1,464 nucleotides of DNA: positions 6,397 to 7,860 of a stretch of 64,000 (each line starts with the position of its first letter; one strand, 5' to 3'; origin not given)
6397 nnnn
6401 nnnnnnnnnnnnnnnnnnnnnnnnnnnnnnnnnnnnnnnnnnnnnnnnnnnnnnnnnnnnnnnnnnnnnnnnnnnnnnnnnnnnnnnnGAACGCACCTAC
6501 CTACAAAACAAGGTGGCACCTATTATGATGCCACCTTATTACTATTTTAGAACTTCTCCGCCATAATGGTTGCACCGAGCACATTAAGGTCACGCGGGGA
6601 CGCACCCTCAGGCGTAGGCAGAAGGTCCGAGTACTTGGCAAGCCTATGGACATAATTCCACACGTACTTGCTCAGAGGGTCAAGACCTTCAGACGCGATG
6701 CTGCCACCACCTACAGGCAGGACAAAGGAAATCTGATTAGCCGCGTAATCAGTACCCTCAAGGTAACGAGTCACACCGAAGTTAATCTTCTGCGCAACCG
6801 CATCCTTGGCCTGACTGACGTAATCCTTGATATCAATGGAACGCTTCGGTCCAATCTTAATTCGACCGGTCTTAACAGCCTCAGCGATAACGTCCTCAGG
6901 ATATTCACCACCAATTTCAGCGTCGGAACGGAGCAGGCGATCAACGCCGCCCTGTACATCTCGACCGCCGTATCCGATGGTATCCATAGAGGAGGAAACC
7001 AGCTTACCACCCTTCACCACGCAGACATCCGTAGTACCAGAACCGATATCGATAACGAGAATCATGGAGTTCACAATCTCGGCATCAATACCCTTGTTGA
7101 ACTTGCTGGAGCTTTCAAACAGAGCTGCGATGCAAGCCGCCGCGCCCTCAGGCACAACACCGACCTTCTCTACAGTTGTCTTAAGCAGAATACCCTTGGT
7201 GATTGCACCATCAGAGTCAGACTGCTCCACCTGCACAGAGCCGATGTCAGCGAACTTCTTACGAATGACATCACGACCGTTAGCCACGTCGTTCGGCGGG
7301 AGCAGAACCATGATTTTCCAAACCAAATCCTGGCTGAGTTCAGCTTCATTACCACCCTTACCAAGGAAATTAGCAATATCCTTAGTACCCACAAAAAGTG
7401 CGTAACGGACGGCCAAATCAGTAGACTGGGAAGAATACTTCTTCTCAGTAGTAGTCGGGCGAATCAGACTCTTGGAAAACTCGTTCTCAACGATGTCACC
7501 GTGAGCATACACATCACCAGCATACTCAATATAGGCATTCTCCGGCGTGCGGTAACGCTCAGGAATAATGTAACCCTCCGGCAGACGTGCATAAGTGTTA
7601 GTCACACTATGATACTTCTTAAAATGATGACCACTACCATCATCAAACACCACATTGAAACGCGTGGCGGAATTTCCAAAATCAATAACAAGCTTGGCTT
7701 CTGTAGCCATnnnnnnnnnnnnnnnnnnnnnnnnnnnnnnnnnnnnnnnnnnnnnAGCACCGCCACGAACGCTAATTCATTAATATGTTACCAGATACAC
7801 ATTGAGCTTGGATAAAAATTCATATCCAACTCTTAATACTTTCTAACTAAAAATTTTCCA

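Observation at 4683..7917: Actin-like ParM/Alp ATPase with an atypical 601-aa coiled-coil partner and upstream direct repeats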

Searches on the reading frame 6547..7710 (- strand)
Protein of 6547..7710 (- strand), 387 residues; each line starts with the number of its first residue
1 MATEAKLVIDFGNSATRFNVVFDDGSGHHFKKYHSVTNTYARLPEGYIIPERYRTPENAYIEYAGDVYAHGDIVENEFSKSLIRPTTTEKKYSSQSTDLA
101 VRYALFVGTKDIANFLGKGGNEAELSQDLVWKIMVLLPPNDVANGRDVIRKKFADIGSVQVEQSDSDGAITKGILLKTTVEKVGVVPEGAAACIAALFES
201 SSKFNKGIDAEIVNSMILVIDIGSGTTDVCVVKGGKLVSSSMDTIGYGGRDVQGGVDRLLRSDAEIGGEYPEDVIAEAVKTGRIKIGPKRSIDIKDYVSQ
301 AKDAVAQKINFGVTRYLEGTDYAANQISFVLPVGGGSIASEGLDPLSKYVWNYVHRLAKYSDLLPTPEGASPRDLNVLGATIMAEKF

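Call 6: search_protein_families(library=pfam, proteins=[window:6547-7710:-], max_evalue=0.1)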
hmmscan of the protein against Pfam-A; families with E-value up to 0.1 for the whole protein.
window:6547-7710:- (387 aa): 5 families
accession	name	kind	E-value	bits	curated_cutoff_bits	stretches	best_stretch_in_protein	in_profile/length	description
PF21522.3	MreB-like_C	-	8.7e-14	52.6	27.8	1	219-338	1-115/123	Archaeal actin homologue MreB-like, C-terminal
PF14450.12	FtsA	-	1.6e-05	25.7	31.8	1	219-262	2-43/127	Cell division protein FtsA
PF00022.25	Actin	-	0.00082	18.5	27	1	214-264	141-190/410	Actin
PF06723.19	MreB_Mbl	-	0.037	13.3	27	1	217-262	147-190/327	MreB/Mbl protein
PF18359.7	Tudor_5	-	0.056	13.7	31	0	14-27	34-46/53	Histone methyltransferase Tudor domain 1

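Call 7: search_protein_families(library=phrogs, proteins=[window:6547-7710:-], max_evalue=0.01)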
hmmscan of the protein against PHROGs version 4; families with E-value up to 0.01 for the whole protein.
window:6547-7710:- (387 aa): 1 family
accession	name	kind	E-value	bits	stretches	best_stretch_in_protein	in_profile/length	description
phrog_691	-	DNA, RNA and nucleotide metabolism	2.6e-19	70.6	1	6-337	5-288/329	partition protein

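Call 9: search_dna_similar(query=window:6547-7710:-, collection=phages, mode=protein, max_rows=40)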
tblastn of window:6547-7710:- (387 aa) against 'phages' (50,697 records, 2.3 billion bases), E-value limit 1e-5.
No match.

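Call 13: search_solved_structures(query=window:6547-7710:-, max_evalue=10, show_alignments=2)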
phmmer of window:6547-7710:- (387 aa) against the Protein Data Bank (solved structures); distinct sequences matched with E-value up to 10: 14.
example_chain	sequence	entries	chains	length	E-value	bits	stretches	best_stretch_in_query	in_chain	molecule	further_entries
7x54_A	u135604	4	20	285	0.00011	24.6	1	208-311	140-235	ParM/StbA family protein | Cbc-ParM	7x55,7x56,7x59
7x3h_A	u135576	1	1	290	0.00015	24.2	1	216-321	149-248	CBg-ParM triple mutant R204D, K230D and N234D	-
7bvy_A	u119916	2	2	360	0.0047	19.3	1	201-275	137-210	Cell shape determining protein MreB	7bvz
8r2n_A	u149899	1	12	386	0.014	17.7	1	185-296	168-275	Actin/actin family protein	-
5jyg_A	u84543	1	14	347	0.034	16.5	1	206-236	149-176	Actin-like ATPase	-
5ljv_A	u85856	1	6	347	0.043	16.1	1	206-236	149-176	Actin-like ATPase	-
5ljw_A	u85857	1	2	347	0.044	16.1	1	206-236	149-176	Actin-like ATPase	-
9dlz_A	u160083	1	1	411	0.15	14.4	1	218-280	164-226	Actin-related protein 3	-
9dlx_A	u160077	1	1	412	0.15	14.4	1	218-280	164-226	Actin-related protein 3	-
7jpn_A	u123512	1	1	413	0.15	14.4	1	218-280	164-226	Actin-related protein 3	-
1k8k_A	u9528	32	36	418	0.15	14.3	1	218-280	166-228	ACTIN-LIKE PROTEIN 3 | Actin-related protein 3 | Actin-related protein 3, Arp3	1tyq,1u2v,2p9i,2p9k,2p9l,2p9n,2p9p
3dwl_A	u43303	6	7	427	0.15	14.3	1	218-264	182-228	Actin-related protein 3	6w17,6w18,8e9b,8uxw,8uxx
8azg_M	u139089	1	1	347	1.1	11.5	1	217-262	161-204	Cell shape-determining protein MreB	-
7zpt_M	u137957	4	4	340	1.4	11.2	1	217-262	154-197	Cell shape-determining protein MreB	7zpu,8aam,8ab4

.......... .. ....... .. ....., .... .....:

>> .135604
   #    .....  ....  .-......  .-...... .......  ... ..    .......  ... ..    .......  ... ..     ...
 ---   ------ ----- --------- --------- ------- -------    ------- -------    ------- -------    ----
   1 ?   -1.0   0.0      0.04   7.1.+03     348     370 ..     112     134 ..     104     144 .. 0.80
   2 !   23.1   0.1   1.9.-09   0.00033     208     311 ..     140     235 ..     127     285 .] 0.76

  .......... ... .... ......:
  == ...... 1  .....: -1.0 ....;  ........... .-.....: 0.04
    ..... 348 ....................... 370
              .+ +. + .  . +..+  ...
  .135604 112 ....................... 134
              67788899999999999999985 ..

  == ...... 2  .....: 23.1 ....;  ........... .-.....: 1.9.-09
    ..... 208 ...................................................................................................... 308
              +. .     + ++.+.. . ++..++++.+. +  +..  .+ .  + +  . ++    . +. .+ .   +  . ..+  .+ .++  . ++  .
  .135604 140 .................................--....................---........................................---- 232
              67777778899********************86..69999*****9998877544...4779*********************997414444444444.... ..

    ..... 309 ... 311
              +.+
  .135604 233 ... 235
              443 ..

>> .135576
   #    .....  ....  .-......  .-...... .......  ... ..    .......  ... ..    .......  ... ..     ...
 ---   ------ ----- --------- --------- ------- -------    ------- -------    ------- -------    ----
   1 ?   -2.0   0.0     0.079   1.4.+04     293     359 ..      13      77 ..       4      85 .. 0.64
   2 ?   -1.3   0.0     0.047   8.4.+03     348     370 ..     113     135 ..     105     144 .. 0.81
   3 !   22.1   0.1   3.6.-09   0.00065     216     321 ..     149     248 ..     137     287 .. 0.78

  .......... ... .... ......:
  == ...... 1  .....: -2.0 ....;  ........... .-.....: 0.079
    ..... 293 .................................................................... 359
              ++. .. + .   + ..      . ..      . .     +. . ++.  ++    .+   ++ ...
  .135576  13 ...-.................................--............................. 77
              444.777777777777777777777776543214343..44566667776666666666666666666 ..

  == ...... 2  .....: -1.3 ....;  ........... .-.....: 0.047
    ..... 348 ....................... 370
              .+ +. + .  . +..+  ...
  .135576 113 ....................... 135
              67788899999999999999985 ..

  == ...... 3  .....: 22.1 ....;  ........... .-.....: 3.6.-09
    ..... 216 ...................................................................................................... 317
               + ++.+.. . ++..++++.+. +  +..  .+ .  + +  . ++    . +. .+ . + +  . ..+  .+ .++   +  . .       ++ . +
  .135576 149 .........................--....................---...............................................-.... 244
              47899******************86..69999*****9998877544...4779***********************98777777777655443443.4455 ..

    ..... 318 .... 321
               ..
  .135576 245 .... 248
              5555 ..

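Call 14: search_protein_families(library=ncbifam, proteins=[window:6547-7710:-], max_evalue=0.1)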
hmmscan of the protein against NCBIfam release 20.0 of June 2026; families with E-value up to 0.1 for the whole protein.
window:6547-7710:- (387 aa): 10 families
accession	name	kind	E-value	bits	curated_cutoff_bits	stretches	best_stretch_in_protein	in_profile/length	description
TIGR03739.1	PRTRC_D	hypoth_equivalog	5e-09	35.6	214.8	1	178-338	137-285/320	PRTRC system protein D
NF053558.1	BeeR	equivalog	2.5e-06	26.7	530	1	178-276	125-214/349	BeeR family actin-like protein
NF010498.0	PRK13917.1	equivalog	2.6e-05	23.6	417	1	174-336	147-301/344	plasmid segregation protein ParM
NF040964.1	MamK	subfamily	0.0011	18.1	400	1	208-237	138-166/335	MamK family actin-like protein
NF011660.0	PRK15080.1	equivalog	0.0063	15.8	182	1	218-243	144-169/277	ethanolamine utilization protein EutJ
NF040745.1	accessory_GlmL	equivalog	0.021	13.7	475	1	195-241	227-273/459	methylaspartate mutase accessory protein GlmL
NF008673.0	PRK11678.1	equivalog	0.039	12.8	331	1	214-240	208-234/450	molecular chaperone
NF052678.1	morpho_FcmB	equivalog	0.063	12.1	300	0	175-233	180-235/373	filament morphology actin-like protein FcmB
NF009849.0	PRK13320.1-1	equivalog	0.083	12.2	354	0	213-239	6-32/267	type III pantothenate kinase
NF040623.1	MfnF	equivalog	0.083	12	520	0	208-243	121-155/324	(4-{4-[2-(gamma-L-glutamylamino)ethyl]phenoxymethyl}furan-2-yl)methanamine synthase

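Call 15: find_homologous_proteins(query=window:6547-7710:-, max_evalue=0.001)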
Query window:6547-7710:- (387 aa): 8 proteins with E <= 0.001 among 5323 candidates.
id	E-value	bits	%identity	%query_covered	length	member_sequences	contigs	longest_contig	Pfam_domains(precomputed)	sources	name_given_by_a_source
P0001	1.4e-251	852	99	100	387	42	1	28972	PF14450.13,PF21522.4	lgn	-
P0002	1.1e-145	504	60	99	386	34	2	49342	PF14450.13,PF21522.4,PF00022.26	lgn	-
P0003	3.5e-141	489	58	99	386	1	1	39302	PF14450.13,PF21522.4,PF00022.26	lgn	-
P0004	4.6e-141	488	58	99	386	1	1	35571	PF14450.13,PF21522.4,PF00022.26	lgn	-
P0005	5.0e-141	488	58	99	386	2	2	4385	PF14450.13,PF21522.4,PF00022.26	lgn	-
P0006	4.0e-140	485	57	99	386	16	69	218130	PF14450.13,PF21522.4,PF00022.26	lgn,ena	-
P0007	1.0e-129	451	55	99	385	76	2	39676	PF14450.13,PF21522.4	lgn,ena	-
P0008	1.3e-107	378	49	99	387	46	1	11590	PF14450.13,PF21522.4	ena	-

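Call 16: find_encoding_contigs(protein=P0006, flank=10000, max_places=4)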
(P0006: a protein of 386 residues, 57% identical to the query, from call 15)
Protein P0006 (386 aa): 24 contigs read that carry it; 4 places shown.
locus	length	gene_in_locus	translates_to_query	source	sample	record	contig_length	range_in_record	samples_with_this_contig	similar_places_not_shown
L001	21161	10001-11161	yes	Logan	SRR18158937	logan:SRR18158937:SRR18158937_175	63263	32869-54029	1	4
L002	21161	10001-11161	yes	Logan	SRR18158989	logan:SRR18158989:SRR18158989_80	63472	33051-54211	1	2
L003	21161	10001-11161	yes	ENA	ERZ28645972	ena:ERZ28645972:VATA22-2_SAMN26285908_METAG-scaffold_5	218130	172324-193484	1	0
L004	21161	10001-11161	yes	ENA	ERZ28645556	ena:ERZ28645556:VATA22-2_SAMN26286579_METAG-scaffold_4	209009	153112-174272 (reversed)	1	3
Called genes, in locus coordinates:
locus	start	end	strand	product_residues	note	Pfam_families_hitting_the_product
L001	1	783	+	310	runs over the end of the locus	-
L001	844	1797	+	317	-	-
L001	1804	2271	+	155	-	-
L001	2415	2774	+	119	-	-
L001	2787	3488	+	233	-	-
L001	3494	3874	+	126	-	-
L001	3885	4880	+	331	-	-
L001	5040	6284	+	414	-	PF12323:HTH_OrfB_IS605, PF01385:OrfB_IS605, PF07282:Cas12f1-like_TNB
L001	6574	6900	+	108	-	PF12844:HTH_19 (weak), PF01381:HTH_3, PF13560:HTH_31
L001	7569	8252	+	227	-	PF02861:Clp_N (faint)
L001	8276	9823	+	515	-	-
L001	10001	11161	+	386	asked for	PF00022:Actin (faint), PF14450:FtsA (weak), PF21522:MreB-like_C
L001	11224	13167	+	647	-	PF24161:CCDC39 (faint)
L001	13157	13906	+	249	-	-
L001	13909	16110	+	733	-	-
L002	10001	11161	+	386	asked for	PF00022:Actin (faint), PF14450:FtsA (weak), PF21522:MreB-like_C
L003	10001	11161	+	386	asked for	PF00022:Actin (faint), PF14450:FtsA (weak), PF21522:MreB-like_C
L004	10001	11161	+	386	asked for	PF00022:Actin (faint), PF14450:FtsA (weak), PF21522:MreB-like_C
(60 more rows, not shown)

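Call 17: find_encoding_contigs(protein=P0008, flank=10000, max_places=2)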
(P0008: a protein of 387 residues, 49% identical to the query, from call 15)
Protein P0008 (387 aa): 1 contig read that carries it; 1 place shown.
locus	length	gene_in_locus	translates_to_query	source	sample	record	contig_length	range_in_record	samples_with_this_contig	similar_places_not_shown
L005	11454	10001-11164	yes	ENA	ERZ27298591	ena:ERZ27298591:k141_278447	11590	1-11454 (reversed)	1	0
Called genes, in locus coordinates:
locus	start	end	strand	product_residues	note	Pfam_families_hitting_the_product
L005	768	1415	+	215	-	-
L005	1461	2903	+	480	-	-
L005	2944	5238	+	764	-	PF00580:UvrD-helicase, PF13361:UvrD_C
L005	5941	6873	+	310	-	-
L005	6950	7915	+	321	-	-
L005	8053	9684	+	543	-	PF01368:DHH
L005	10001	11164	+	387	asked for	PF14450:FtsA (weak), PF21522:MreB-like_C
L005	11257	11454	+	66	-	?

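Call 24: search_solved_structures(query=A3, max_evalue=1, show_alignments=1)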
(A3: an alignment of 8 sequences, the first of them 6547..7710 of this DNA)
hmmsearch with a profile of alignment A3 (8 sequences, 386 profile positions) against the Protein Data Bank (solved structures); distinct sequences matched with E-value up to 1: 24.
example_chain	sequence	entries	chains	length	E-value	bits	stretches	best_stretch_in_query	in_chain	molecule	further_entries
7x54_A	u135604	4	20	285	5.1e-08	35.6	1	173-302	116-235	ParM/StbA family protein | Cbc-ParM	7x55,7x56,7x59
7x3h_A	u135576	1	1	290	2.6e-07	33.2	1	173-295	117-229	CBg-ParM triple mutant R204D, K230D and N234D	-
7bvy_A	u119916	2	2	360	1.8e-06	30.4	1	201-385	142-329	Cell shape determining protein MreB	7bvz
5jyg_A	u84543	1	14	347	0.0041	19.4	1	209-344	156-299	Actin-like ATPase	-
5ljv_A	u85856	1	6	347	0.0043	19.4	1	209-344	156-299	Actin-like ATPase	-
9s1t_A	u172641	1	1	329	0.0045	19.3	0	235-326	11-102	De novo designed helical barrel - 6H5L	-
5ljw_A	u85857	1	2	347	0.0079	18.5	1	209-332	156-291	Actin-like ATPase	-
9rmi_G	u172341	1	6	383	0.011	18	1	177-244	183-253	CorM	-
6ixw_C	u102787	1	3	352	0.015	17.6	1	126-307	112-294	pCBH ParM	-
6izr_1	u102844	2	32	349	0.016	17.5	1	126-307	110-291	Putative plasmid segregation protein ParM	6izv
3dwl_A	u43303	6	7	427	0.029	16.6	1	213-259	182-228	Actin-related protein 3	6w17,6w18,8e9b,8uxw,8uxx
7zpt_M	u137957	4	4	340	0.037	16.3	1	213-287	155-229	Cell shape-determining protein MreB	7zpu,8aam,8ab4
8azg_M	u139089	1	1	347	0.039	16.2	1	213-281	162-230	Cell shape-determining protein MreB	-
4cze_A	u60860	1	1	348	0.11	14.7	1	176-290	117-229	ROD SHAPE-DETERMINING PROTEIN MREB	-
9y6s_9R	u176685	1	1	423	0.16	14.2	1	212-259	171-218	Actin-like protein, putative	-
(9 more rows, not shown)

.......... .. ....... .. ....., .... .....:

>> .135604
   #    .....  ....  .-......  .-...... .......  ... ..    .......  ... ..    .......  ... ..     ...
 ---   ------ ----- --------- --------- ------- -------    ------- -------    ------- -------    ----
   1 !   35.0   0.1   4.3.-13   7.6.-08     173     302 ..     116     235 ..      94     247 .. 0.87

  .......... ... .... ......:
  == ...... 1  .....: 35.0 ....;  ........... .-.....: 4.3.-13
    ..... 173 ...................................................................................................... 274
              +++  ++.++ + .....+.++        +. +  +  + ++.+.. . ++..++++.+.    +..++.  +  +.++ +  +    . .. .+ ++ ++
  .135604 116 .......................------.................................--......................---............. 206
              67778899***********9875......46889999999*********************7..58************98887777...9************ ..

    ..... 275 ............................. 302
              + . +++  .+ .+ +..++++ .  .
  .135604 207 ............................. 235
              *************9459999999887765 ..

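Call 79: search_dna_similar(query=window:6547-7710:-, collection=plasmids, mode=protein, max_evalue=0.01, max_rows=15)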
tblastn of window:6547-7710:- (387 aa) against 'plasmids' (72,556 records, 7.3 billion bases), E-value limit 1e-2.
Records with a match: 105; places in all: 106; records where one place covers at least 80% of the query: 10.
Best place of each record, by identity: <60% 105.
By first word of the organism name: Acinetobacter 87; Bacillus 10; Vibrio 2; Alteromonas 2; Pseudomonas 2; Bordetella 1; Rhizobium 1.
By predicted mobility (MOB-suite, as given by PLSDB): non-mobilizable 52; conjugative 49; mobilizable 4.
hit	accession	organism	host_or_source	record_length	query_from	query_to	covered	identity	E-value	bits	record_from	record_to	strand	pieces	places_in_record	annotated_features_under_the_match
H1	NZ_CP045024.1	Bacillus thuringiensis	whole organism,soil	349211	4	380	97%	28.5%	2e-31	134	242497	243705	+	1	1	ParM/StbA family protein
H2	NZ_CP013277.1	Bacillus thuringiensis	Vectobac,bacterial clone,Commercial ...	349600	4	380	97%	28.5%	2e-31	134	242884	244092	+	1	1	ParM/StbA family protein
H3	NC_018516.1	Bacillus thuringiensis HD-789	-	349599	4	380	97%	28.5%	2e-31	134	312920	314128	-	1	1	ParM/StbA family protein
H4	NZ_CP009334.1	Bacillus thuringiensis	-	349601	4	380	97%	28.5%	2e-31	134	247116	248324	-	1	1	ParM/StbA family protein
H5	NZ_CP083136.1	Bacillus thuringiensis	whole organism,Biopesticide Solbac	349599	4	380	97%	28.5%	2e-31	134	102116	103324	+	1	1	ParM/StbA family protein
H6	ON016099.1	Bacillus thuringiensis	-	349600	4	380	97%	28.5%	2e-31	134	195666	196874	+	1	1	hypothetical protein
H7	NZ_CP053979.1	Bacillus thuringiensis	-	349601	4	380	97%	28.5%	2e-31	134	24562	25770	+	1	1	ParM/StbA family protein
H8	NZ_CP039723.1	Bacillus thuringiensis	whole organism,soil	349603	4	380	97%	28.5%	2e-31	134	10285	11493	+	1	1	ParM/StbA family protein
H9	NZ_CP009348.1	Bacillus thuringiensis HD1002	Sewage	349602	4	380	97%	28.5%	2e-31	134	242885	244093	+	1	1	ParM/StbA family protein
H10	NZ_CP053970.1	Bacillus thuringiensis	-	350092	4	380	97%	28.5%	2e-31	134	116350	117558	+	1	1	ParM/StbA family protein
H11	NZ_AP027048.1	Vibrio nigripulchritudo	Penaeus vannamei,cell ...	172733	87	341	66%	25.9%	7e-4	49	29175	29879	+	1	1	ParM/StbA family protein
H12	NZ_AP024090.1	Vibrio nigripulchritudo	-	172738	87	341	66%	25.9%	7e-4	49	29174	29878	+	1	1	ParM/StbA family protein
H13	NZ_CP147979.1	Alteromonas macleodii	-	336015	65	335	70%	23.7%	3e-5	54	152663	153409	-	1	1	ParM/StbA family protein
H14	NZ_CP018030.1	Alteromonas mediterranea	seawater,seawater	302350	65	335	70%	23.7%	3e-5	54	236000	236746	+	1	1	ParM/StbA family protein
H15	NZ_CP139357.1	Acinetobacter pittii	Agalychnis callidryas,cell culture,skin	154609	179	373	50%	28.3%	7e-6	56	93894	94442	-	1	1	ParM/StbA family protein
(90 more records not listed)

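Call 80: search_dna_similar(query=window:6547-7710:-, collection=phages, mode=protein, max_evalue=10, max_rows=15)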
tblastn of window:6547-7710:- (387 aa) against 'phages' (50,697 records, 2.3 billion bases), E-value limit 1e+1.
Records with a match: 9; places in all: 9; records where one place covers at least 80% of the query: 0.
Best place of each record, by identity: <60% 9.
By first word of the organism name: Bacillus 3; Acinetobacter 2; Moorella 1; Xanthomonas 1; Sporosarcina 1; Bacteriophage 1.
By host as written in the record: - 3; Bacillus bogoriensis 2; Moorella thermoacetica DSM 103132 1; Bacillus cereus MCR1 1; Xanthomonas vesicatoria 1; Sporosarcina aquimarina 1.
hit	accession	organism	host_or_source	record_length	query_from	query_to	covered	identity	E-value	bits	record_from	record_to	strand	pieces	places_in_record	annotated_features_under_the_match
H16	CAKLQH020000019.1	Acinetobacter phage MD-2021a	not known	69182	185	375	49%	26.8%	1e-3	47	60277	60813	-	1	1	stbB: putative plasmid partitioning and stability protein StbB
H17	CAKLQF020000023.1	Acinetobacter phage MD-2021a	not known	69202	185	375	49%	26.8%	1e-3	47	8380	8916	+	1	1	stbB: putative plasmid partitioning and stability protein StbB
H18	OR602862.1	Moorella phage MTATph1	Moorella thermoacetica DSM 103132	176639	180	318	36%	34.0%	5e-4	49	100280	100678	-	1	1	partition protein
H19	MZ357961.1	Bacillus phage Flasso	Bacillus cereus MCR1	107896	56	261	53%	22.9%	7e+0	35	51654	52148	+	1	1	ParM/StbA family protein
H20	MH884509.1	Bacillus phage vB_BboS-125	Bacillus bogoriensis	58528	177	313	35%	24.1%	3e+0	36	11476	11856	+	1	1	plasmid segregation protein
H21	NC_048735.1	Bacillus phage vB_BboS-125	Bacillus bogoriensis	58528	177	313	35%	24.1%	3e+0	36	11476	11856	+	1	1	partition protein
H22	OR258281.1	Xanthomonas phage XaC1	Xanthomonas vesicatoria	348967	282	368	22%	30.8%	3e+0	36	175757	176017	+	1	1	hypothetical protein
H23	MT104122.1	Sporosarcina phage Lietuvens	Sporosarcina aquimarina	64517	173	255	21%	31.3%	6e-1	39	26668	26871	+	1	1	actin-like protein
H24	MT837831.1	Bacteriophage sp.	human fecal samples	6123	190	246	15%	32.8%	3e+0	36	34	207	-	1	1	record has no annotation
